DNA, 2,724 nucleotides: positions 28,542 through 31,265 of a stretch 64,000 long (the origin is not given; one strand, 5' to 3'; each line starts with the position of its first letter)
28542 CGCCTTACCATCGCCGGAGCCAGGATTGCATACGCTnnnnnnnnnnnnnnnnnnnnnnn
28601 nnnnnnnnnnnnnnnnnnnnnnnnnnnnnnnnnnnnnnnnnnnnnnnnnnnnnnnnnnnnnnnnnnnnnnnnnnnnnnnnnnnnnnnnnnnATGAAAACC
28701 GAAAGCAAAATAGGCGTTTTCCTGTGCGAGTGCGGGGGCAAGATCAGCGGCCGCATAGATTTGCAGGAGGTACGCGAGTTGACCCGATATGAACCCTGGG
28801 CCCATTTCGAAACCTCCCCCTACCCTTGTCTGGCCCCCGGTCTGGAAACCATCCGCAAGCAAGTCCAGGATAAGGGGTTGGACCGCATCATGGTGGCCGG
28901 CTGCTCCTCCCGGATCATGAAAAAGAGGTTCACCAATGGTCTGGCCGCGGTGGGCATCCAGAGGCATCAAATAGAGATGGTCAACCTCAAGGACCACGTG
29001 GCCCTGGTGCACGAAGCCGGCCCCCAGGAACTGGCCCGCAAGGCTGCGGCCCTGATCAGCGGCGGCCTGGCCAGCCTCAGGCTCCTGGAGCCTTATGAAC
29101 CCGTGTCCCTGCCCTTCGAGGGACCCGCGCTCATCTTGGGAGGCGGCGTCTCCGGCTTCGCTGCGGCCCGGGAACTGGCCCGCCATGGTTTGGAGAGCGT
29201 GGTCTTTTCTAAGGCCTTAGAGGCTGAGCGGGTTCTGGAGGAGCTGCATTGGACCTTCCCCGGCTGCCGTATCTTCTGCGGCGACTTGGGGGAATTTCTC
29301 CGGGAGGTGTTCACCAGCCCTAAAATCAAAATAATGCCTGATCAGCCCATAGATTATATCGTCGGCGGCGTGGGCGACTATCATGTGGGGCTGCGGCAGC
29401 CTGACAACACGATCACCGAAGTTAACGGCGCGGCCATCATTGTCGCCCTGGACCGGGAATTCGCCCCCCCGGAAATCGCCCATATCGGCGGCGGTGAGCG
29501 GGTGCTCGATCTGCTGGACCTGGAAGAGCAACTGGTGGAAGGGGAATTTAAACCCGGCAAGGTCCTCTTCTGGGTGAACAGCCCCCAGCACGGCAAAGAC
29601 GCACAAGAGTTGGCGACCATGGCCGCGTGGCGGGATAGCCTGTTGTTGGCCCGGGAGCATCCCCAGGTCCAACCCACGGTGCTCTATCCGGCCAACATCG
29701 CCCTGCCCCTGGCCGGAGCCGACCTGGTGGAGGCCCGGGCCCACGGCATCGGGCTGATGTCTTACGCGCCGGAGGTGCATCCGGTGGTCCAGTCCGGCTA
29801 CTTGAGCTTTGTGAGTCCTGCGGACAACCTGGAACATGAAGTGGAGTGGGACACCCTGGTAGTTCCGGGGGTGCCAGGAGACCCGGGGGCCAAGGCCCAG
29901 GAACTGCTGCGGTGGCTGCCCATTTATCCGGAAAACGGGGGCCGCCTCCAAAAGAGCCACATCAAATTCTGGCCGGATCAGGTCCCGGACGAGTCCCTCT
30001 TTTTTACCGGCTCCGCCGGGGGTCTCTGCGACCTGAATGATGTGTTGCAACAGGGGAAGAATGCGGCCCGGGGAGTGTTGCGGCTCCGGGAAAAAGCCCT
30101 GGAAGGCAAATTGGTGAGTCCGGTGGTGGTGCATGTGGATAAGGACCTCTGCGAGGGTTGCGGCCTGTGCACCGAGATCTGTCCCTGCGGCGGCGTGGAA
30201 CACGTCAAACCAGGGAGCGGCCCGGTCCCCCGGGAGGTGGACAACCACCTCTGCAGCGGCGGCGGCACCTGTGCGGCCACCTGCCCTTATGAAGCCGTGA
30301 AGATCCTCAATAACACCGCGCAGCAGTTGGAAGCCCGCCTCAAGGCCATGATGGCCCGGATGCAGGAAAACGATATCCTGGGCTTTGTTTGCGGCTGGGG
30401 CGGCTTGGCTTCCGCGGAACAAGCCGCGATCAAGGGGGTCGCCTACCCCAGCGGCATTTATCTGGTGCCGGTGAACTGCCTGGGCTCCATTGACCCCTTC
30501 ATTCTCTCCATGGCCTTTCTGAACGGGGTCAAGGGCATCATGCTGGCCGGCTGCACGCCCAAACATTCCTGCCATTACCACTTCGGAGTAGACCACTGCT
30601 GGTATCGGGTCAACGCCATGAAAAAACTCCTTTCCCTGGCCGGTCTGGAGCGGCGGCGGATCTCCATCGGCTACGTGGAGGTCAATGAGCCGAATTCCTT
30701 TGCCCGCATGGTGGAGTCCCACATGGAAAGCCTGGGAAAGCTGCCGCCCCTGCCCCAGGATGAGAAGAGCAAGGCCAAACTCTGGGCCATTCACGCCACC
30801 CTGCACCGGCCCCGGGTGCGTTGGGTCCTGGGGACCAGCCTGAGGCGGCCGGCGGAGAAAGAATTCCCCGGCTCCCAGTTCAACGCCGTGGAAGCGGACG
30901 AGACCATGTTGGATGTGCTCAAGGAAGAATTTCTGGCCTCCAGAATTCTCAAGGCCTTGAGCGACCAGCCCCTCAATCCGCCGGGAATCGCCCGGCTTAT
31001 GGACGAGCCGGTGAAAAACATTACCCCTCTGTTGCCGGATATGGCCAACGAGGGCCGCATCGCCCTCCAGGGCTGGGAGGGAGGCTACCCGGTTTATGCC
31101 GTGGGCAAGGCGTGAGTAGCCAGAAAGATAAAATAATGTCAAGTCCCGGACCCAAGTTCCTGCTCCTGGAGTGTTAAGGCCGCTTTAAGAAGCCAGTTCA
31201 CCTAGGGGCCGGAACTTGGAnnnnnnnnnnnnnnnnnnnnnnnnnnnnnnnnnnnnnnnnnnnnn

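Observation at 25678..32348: NuoE-NuoF-ferredoxin-HdrA/MvhD-FrhB operon with no catalytic terminal subunit: orphan flavin-based electron-bifurcation module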

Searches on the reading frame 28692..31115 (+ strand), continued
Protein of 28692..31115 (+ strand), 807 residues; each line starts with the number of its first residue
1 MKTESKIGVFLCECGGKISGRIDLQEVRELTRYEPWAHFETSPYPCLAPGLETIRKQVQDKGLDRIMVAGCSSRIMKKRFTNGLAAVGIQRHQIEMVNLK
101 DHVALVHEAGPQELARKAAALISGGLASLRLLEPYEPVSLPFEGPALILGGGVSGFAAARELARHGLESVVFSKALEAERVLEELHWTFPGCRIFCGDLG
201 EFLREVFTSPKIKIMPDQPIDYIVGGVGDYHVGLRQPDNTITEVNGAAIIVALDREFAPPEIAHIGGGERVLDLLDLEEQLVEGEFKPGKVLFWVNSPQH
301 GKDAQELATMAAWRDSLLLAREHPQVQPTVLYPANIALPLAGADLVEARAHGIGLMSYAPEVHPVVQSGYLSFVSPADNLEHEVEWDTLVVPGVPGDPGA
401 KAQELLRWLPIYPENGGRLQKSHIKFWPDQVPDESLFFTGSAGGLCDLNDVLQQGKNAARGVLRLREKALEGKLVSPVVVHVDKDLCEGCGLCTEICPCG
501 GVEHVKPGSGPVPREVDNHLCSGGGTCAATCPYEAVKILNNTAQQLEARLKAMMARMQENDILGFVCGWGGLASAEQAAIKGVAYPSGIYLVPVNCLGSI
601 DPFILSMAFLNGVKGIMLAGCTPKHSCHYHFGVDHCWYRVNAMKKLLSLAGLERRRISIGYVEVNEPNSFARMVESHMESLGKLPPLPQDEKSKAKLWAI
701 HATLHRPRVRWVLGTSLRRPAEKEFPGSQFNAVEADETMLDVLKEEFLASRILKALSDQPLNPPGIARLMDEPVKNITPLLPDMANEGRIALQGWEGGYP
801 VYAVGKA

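Call 48: search_solved_structures(query=P0107, max_evalue=1e-30, show_alignments=3)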
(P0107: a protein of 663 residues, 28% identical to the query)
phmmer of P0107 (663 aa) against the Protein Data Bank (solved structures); distinct sequences matched with E-value up to 1e-30: 6.
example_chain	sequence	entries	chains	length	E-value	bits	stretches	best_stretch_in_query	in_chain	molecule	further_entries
5odc_A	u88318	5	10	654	2e-206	690.4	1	3-660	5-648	Heterodisulfide reductase, subunit A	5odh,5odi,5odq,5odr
8rvu_a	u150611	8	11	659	3.2e-201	673.2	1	3-661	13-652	H(2):CoB-CoM heterodisulfide,ferredoxin reductase subunit A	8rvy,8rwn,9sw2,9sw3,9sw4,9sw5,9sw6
8rvv_A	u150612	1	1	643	3.7e-201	673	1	3-661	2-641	H(2):CoB-CoM heterodisulfide,ferredoxin reductase subunit A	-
9sfi_A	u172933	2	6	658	1.7e-185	621.3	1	3-661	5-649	CoB--CoM heterodisulfide reductase iron-sulfur subunit A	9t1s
7bkb_A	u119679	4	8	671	5.3e-183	613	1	3-661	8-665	CoB--CoM heterodisulfide reductase iron-sulfur subunit A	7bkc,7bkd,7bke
6tjr_A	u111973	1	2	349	6.3e-35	123.8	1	326-567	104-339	Fumarate reductase/succinate dehydrogenase flavoprotein domain protein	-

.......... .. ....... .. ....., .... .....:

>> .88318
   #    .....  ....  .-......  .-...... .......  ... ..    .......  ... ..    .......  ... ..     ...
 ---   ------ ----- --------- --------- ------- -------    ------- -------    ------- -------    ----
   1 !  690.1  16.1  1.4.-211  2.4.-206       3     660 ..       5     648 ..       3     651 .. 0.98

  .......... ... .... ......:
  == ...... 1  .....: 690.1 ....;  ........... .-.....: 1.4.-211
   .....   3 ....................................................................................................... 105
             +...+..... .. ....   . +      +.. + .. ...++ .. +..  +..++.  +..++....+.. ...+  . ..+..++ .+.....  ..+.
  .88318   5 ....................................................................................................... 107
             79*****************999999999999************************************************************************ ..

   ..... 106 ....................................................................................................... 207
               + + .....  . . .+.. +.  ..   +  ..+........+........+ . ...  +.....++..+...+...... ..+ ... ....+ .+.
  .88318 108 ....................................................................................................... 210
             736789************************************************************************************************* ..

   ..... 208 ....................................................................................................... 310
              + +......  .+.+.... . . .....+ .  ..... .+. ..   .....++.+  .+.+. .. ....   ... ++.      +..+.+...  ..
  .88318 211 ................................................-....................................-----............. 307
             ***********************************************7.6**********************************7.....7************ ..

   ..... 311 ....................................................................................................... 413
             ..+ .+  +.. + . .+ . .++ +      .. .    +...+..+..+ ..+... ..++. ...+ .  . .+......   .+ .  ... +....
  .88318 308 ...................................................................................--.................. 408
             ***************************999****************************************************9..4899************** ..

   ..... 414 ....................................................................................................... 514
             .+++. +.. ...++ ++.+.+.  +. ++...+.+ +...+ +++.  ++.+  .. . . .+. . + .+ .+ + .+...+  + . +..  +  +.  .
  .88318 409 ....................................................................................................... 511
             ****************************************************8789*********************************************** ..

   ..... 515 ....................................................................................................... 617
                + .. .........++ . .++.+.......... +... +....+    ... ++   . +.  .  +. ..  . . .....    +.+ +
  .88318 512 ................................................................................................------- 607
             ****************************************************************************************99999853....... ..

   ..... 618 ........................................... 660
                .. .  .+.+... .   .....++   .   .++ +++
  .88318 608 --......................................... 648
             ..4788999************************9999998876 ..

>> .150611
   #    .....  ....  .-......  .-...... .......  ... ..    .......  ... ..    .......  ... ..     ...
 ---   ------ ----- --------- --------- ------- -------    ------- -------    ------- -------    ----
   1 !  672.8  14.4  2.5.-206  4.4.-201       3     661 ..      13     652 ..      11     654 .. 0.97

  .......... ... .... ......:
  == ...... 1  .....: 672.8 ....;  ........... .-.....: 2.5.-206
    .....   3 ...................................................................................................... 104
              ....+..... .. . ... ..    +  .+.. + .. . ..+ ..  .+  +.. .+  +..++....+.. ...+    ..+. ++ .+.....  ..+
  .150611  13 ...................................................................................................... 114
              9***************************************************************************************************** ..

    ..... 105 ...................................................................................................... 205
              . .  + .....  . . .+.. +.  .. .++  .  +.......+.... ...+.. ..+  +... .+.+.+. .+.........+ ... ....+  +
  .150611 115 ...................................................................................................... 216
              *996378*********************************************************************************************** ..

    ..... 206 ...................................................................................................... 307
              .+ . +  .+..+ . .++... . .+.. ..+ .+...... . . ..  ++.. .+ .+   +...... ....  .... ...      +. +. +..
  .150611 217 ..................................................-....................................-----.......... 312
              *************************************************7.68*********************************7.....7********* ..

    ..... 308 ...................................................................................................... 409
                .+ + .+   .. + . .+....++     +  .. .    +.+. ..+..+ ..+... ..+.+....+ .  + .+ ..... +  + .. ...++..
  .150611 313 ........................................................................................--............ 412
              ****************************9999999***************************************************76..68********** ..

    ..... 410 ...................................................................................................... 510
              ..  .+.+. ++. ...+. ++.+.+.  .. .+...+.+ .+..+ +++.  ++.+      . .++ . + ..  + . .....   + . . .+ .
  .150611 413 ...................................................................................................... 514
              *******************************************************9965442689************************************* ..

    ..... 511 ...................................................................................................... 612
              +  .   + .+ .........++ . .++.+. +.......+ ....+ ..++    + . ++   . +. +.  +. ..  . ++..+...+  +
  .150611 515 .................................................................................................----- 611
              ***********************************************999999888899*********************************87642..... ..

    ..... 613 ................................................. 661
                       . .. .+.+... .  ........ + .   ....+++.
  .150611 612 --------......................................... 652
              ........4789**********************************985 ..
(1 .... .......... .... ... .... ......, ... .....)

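Call 70: list_cluster_members(proteins=[P0002, P0012, P0027])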
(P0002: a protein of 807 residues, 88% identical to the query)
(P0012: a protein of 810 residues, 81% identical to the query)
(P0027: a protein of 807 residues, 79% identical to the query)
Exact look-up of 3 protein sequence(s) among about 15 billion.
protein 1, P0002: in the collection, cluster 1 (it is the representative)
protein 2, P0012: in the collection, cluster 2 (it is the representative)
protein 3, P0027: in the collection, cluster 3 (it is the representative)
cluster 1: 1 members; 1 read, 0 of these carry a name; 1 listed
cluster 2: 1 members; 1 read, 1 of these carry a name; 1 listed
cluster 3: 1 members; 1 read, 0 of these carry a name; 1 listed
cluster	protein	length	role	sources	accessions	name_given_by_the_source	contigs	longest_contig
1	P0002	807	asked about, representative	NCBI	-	-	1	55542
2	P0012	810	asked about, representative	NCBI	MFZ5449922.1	MAG: hydrogenase iron-sulfur subunit [Thermodesulfobacteriota bacterium]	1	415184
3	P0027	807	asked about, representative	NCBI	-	-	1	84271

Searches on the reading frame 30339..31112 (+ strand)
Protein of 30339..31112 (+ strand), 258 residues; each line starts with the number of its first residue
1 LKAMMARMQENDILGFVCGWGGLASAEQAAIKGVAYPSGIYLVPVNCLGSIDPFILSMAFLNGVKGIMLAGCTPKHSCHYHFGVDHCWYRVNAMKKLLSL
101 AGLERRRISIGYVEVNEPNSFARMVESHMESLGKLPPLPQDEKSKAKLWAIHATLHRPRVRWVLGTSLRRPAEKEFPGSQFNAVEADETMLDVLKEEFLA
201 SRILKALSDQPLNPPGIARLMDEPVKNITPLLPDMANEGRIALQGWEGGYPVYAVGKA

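Call 68: search_solved_structures(query=window:30339-31112:+, max_evalue=0.01, show_alignments=3)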
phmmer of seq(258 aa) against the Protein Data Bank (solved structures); distinct sequences matched with E-value up to 0.01: 6.
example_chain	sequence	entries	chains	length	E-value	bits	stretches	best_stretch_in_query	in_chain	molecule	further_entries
5odc_D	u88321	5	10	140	7.8e-16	61.7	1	10-137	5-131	Methyl-viologen reducing hydrogenase subunit D | Methyl-viologen reducing hydrogenase, subunit D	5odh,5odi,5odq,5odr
9sw2_D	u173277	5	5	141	1.1e-14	57.9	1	12-140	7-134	F420-non-reducing hydrogenase iron-sulfur subunit D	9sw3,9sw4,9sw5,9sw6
7bkb_F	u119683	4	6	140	2.6e-14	56.7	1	11-142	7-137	F420-non-reducing hydrogenase subunit D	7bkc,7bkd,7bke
8rvu_F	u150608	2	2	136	6.2e-13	52.2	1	10-140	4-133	Methyl viologen-reducing hydrogenase, subunit D-related protein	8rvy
8rvv_F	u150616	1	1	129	2e-12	50.5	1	11-138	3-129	Methyl viologen-reducing hydrogenase, subunit D-related protein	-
9sfi_K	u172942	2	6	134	6.9e-09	38.9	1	9-139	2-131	F420-non-reducing hydrogenase subunit delta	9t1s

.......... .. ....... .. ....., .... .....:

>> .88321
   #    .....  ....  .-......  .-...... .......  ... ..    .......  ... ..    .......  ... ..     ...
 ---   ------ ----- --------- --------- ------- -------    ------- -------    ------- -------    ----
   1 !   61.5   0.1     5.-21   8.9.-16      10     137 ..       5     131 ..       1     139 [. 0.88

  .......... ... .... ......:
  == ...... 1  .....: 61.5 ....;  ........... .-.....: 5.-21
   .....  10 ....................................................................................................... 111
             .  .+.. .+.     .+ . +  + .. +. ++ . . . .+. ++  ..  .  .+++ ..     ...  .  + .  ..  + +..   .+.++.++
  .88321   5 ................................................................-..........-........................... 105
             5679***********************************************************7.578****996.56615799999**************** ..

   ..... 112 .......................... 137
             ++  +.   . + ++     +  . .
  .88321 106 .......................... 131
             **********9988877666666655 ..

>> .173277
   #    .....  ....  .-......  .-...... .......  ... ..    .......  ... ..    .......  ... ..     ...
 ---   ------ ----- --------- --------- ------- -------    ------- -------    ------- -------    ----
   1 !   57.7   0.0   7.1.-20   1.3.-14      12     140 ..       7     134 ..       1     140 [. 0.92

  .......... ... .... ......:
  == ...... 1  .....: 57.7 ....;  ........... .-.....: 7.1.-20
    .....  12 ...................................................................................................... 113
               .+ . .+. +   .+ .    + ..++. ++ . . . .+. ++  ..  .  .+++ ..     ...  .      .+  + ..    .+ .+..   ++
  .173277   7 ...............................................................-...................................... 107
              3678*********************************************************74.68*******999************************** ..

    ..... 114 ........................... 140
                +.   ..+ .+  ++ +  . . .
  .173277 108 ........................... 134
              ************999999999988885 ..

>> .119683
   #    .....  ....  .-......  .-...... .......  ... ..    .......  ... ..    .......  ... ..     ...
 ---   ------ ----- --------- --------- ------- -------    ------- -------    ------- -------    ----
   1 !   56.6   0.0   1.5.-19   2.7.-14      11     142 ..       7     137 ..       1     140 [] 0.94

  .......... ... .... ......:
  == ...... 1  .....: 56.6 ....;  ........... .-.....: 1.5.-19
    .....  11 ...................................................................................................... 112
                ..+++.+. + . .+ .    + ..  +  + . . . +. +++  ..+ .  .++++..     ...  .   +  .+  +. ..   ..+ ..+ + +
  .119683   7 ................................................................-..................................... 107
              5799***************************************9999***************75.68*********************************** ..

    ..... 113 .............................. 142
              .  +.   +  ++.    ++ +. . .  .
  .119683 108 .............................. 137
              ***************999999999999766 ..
